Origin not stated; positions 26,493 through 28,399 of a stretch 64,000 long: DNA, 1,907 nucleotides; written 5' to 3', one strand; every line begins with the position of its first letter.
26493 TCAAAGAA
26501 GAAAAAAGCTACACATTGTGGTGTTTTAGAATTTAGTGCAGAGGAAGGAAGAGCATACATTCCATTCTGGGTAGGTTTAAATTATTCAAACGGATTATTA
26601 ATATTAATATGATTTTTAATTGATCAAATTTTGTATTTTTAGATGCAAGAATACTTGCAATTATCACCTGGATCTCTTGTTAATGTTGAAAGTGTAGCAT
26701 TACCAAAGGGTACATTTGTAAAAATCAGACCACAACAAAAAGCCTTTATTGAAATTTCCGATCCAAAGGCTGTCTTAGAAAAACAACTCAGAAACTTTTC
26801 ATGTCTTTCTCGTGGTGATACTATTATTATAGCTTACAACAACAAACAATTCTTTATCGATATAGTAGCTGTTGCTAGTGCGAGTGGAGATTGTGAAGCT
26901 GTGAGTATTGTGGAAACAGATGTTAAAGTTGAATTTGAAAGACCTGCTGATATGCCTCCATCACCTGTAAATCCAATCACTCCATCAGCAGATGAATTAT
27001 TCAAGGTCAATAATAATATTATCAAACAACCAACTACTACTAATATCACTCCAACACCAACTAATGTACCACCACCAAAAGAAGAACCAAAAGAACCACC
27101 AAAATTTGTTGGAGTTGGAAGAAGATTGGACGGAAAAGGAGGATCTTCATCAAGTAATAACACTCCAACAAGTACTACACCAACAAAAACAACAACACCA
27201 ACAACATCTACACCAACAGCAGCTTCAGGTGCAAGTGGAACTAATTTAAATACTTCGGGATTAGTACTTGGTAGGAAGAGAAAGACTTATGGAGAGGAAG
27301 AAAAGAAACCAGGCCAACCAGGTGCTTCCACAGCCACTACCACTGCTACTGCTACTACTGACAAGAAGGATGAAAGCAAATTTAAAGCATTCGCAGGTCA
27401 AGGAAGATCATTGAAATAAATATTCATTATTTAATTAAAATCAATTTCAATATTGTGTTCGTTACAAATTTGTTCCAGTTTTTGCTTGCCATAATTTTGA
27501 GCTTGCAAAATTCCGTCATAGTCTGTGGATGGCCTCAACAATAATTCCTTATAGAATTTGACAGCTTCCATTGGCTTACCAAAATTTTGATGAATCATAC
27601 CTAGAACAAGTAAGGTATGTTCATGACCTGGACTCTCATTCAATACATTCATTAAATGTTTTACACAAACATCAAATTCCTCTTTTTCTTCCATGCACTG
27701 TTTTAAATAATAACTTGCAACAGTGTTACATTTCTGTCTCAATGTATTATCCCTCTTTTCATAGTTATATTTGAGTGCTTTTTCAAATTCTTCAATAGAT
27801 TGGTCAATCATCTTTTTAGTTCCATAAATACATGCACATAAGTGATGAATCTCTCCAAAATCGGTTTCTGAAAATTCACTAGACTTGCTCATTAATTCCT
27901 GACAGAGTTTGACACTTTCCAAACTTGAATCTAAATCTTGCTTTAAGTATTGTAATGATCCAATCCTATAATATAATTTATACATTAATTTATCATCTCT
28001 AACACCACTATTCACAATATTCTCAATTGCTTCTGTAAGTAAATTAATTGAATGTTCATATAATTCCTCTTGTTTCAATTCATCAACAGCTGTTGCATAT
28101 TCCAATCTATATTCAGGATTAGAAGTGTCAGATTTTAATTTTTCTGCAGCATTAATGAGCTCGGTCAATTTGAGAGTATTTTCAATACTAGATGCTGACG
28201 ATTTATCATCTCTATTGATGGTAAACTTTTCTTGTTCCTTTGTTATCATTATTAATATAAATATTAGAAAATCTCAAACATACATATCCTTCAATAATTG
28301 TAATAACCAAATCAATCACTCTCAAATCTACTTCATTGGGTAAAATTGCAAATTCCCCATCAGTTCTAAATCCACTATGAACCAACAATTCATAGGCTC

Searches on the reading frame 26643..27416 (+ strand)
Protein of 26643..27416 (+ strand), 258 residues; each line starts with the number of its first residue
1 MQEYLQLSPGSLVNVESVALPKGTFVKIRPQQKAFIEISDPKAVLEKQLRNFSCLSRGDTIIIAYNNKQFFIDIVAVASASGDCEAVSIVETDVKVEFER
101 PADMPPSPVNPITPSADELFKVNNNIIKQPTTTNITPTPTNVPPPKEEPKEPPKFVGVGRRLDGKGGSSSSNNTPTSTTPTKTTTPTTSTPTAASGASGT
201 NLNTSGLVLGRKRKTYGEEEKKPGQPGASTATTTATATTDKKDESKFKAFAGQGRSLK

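Call 35: search_protein_families(library=pfam, proteins=[window:26643-27416:+], max_evalue=0.001)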
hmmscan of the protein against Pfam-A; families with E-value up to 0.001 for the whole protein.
window:26643-27416:+ (258 aa): 1 family
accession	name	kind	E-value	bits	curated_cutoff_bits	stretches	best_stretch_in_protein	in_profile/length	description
PF24842.1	UFD1_N2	-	7.7e-31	106.4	37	1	22-101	1-76/76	Ubiquitin fusion degradation protein UFD1, N-terminal subdomain 2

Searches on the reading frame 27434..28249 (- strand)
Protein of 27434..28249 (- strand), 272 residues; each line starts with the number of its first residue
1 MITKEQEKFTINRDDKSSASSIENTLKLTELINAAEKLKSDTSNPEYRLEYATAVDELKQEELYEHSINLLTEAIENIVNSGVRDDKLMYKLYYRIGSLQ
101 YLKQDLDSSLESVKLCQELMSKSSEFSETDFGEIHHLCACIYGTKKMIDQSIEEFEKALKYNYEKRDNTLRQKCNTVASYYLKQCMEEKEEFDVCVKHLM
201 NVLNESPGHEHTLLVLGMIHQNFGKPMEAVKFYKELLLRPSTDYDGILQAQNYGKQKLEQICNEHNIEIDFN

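Call 35: search_protein_families(library=pfam, proteins=[window:27434-28249:-], max_evalue=0.001)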
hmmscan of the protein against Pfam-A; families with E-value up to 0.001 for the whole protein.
window:27434-28249:- (272 aa): 3 families
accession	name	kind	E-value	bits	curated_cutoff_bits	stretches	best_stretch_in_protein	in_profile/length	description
PF13181.12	TPR_8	-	5.2e-08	32.9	25.7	0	134-162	3-31/34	Tetratricopeptide repeat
PF07719.23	TPR_2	-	1.9e-05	24.9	27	0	133-162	2-31/34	Tetratricopeptide repeat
PF00515.34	TPR_1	-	4.2e-05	23.6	27.8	0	215-235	6-26/34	Tetratricopeptide repeat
